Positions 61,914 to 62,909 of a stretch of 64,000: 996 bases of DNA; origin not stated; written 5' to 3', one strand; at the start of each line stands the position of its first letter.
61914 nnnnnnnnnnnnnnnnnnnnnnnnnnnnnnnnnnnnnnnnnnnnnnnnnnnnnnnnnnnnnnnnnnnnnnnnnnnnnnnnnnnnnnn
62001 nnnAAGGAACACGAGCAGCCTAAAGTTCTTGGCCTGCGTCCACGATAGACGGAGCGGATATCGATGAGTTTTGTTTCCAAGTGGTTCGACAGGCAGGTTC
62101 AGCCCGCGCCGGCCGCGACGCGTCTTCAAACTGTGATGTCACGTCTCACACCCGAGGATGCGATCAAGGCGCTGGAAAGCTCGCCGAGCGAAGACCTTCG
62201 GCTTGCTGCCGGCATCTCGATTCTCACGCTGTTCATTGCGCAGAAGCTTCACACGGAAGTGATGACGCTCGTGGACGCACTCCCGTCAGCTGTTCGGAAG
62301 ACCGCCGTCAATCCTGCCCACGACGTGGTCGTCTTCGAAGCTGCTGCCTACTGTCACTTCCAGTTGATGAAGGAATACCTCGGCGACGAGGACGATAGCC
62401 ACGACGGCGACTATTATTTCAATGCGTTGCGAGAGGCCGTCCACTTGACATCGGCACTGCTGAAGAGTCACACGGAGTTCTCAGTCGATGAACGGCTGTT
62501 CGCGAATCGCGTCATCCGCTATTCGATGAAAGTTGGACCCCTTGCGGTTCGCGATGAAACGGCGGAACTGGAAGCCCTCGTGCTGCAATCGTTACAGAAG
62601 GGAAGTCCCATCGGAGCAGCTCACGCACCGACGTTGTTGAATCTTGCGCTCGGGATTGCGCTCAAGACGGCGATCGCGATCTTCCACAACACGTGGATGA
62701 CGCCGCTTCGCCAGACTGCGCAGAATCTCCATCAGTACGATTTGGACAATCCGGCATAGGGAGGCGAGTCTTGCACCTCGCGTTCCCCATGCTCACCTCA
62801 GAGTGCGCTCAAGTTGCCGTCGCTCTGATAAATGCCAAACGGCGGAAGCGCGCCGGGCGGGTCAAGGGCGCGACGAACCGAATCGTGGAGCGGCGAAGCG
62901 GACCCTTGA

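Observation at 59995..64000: Integrated mobile element bounded by a truncated tRNA-Thr 3' half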

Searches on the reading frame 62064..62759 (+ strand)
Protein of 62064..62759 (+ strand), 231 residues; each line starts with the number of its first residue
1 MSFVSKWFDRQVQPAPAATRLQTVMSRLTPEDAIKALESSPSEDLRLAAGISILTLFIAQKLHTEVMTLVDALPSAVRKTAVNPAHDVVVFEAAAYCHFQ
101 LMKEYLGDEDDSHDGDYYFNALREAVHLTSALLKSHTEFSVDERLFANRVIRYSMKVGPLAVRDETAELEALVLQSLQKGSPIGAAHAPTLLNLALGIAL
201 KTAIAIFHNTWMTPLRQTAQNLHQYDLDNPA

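Call 7: search_protein_families(library=pfam, proteins=[window:62064-62759:+], max_evalue=0.01)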
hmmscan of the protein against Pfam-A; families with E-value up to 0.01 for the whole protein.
window:62064-62759:+ (231 aa): 0 families

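Call 9: find_encoding_contigs(protein=window:62064-62759:+, flank=10000, max_places=10)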
Protein window:62064-62759:+ (231 aa): 1 contig read that carries it; 1 place shown.
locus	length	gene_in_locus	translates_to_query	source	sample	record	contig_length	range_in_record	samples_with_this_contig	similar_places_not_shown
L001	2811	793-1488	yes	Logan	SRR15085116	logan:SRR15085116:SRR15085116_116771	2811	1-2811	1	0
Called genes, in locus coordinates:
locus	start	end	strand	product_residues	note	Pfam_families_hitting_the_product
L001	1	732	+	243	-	?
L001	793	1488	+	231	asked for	-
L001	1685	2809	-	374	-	?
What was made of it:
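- The only other copy found is a 2.8-kb Logan contig from one sample (call 9).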

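Call 56: search_protein_families(library=padloc, proteins=[window:62064-62759:+], max_evalue=0.001)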
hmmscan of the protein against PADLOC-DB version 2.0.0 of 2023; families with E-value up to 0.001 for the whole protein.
window:62064-62759:+ (231 aa): 0 families

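Call 62: search_protein_representatives(protein=window:62064-62759:+)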
Query: 231 residues. Proteins with E-value up to 0.001 (for the whole library): 58; up to 1e-10: 29; up to 1e-30: 1. The best 58 are listed.
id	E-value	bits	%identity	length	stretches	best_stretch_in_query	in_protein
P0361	8.9e-130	446.9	100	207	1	25-231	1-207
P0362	2.1e-28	115.8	32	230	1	8-231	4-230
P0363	1.3e-26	109.9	34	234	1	15-226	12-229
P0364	1.4e-24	103.2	32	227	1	12-215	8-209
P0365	3.9e-24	101.8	35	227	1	37-228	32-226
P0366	8.6e-24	100.7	37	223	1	43-219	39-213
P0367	1.5e-22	96.7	35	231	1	9-222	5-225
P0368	9.4e-22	94.0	35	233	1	2-226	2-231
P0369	1.1e-21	93.8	35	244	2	108-225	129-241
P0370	1.2e-19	87.1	36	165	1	85-226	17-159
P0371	1.4e-19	86.9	32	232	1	1-224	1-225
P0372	4.8e-19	85.2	33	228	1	14-223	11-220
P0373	6.0e-19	84.9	28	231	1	18-225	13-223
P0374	1.2e-18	83.9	34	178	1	7-182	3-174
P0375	1.5e-18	83.6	32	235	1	1-221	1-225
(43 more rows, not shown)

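Call 71: search_protein_families(library=pfam, alignment_id=A6, max_evalue=0.01)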
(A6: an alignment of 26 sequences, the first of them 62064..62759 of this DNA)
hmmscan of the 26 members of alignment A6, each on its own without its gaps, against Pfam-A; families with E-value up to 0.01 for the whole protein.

A. member 1, window:62064-62759:+ (231 aa): 0 families

B. families by the number of members that match (of 26 scanned): 0 families
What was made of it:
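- Tried and rejected: There was no Pfam or PADLOC hit (calls 7, 56, 71).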

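Call 76: predict_structure(alignment_id=A6)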
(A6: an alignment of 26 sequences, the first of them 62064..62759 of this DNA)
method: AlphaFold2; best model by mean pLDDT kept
length: 231 residues; sequences in the alignment: 26
mean_pLDDT: 90.4   pTM: 0.88
mean pLDDT of the five models: 90.4, 89.8, 89.5, 89.2, 88.8
residues with pLDDT >= 90: 173; 70-90: 33; 50-70: 25; < 50: 0
segments of 3 or more residues with pLDDT < 50: none
pLDDT, mean of each block of 10 residues (from residue 1): 63 83 96 97 96 98 97 92 92 98 85 85 97 95 93 77 83 93 78 88 97 98 96 82
secondary structure, 60 per line:
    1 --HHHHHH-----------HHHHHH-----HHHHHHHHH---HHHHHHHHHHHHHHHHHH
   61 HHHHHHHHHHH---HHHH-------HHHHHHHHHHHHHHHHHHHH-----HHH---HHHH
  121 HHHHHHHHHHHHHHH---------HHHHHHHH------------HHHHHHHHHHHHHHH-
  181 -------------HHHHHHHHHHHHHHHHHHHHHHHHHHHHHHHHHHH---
elements in order: H3-8 H20-25 H31-39 H43-71 H75-78 H86-105 H117-135 H145-152 H165-179 H194-228

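Call 78: fold_search(model_id=the predicted structure, library=pdb)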
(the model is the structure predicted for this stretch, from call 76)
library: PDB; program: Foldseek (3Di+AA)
matches with E <= 10: 527; with E <= 0.001: 0
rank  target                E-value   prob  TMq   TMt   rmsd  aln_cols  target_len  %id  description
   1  8q3v_c                1.5e-01  0.16  0.17  0.16  18.3       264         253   12  Cryo-EM structure of the methanogenic Na+ translocating N5-methyl-H4MPT:CoM methyltransferase complex (released 2024-07-10)
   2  8q3v_C                1.6e-01  0.16  0.17  0.16  18.5       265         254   12  Cryo-EM structure of the methanogenic Na+ translocating N5-methyl-H4MPT:CoM methyltransferase complex (released 2024-07-10)
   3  5f3o_A                2.4e-01  0.54  0.26  0.30  13.5       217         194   10  Crystal structure of EhRNaseIII229 from Entamoeba histolytica complexed with Mn2+ (released 2016-12-28)
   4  8y8q                  3.6e-01  0.20  0.20  0.18  16.2       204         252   10  Cryo-EM structure of AQP3 Y212T in POPC nanodisc (released 2025-03-19)
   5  4csk                  4.1e-01  0.18  0.19  0.19  15.4       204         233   12  human Aquaporin (released 2014-12-24)
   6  1il6                  4.3e-01  0.14  0.17  0.20  14.3       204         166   12  HUMAN INTERLEUKIN-6, NMR, MINIMIZED AVERAGE STRUCTURE (released 1998-02-04)
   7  8tzj_C                4.5e-01  0.12  0.18  0.20  19.9       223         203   15  Cryo-EM structure of Vibrio cholerae FtsE/FtsX complex (released 2023-12-20)
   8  5f3p_A                4.7e-01  0.33  0.25  0.28  13.7       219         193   11  Crystal structure of a noncanonical Dicer protein from Entamoeba histolytica (released 2017-02-08)
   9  8fed_J                5.1e-01  0.20  0.23  0.21  19.0       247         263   10  Structure of Mce1-LucB complex from Mycobacterium smegmatis (Map1) (released 2023-02-22)
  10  8d9o                  6.2e-01  0.09  0.15  0.18  20.0       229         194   13  De Novo Photosynthetic Reaction Center Protein in Apo-State (released 2022-09-28)
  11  3on2_A                6.5e-01  0.14  0.20  0.22  16.4       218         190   13  Structure of a protein with unknown function from Rhodococcus sp. RHA1 (released 2010-09-22)
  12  8oyy_B                7.4e-01  0.14  0.22  0.22  14.7       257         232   10  De novo designed soluble GPCR-like fold GLF_32 (released 2023-10-18)
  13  9qsx_D                7.4e-01  0.14  0.20  0.18  17.4       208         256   12  Cryo-EM structure of aquaporin 3 at pH 8.0 (released 2026-02-18)
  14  5f3p_B                7.4e-01  0.13  0.19  0.21  14.2       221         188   13  Crystal structure of a noncanonical Dicer protein from Entamoeba histolytica (released 2017-02-08)
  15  3him_A                8.1e-01  0.30  0.27  0.32  14.5       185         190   12  The Crystal Structure of a Bacterial Regulatory Protein in the tetR Family from Rhodococcus RHA1 to 2.2A (released 2009-05-26)
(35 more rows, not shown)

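Call 81: fold_search(model_id=the predicted structure, library=viral)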
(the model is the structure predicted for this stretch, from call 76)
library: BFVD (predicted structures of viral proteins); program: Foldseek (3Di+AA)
matches with E <= 10: 443; with E <= 0.001: 0
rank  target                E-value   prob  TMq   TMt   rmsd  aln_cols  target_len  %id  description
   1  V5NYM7                2.3e-01  0.11  0.15  0.12  18.4       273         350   14  F-US12 protein [Chelonid alphaherpesvirus 5]
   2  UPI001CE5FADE         2.7e-01  0.15  0.17  0.14  20.4       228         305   10  (no name look-up for this kind of identifier)
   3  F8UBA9                2.9e-01  0.28  0.22  0.21  17.9       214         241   10  (no name in the UniProt tables at hand)
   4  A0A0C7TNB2            3.0e-01  0.14  0.17  0.11  19.9       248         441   12  BRRF2 [Epstein-Barr virus (strain GD1)]
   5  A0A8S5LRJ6            3.1e-01  0.09  0.15  0.12  19.9       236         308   12  Minor capsid protein [Myoviridae sp. ctmii12]
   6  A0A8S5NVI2            4.5e-01  0.20  0.21  0.17  14.2       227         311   10  Uncharacterized protein [Siphoviridae sp. ctiPM17]
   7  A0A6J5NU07            5.2e-01  0.11  0.18  0.14  23.1       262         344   12  Uncharacterized protein [uncultured Caudovirales phage]
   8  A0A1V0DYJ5            5.9e-01  0.08  0.15  0.10  18.9       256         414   11  (no name in the UniProt tables at hand)
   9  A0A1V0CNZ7            6.2e-01  0.16  0.20  0.24  19.6       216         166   12  (no name in the UniProt tables at hand)
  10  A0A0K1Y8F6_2          6.2e-01  0.07  0.12  0.05  23.3       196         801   17  (no name in the UniProt tables at hand)
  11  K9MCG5                6.8e-01  0.12  0.18  0.19  23.0       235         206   11  (no name in the UniProt tables at hand)
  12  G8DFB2                6.8e-01  0.08  0.18  0.12  21.2       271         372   11  (no name in the UniProt tables at hand)
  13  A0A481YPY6            7.1e-01  0.07  0.15  0.10  22.9       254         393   11  ribonucleoside-diphosphate reductase [Pithovirus LCDPAC02]
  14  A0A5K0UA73            7.5e-01  0.09  0.15  0.16  16.6       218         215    9  TLC domain-containing protein [Yasminevirus sp. GU-2018]
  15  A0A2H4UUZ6            7.8e-01  0.15  0.24  0.15  19.0       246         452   16  Uncharacterized protein [Bodo saltans virus]
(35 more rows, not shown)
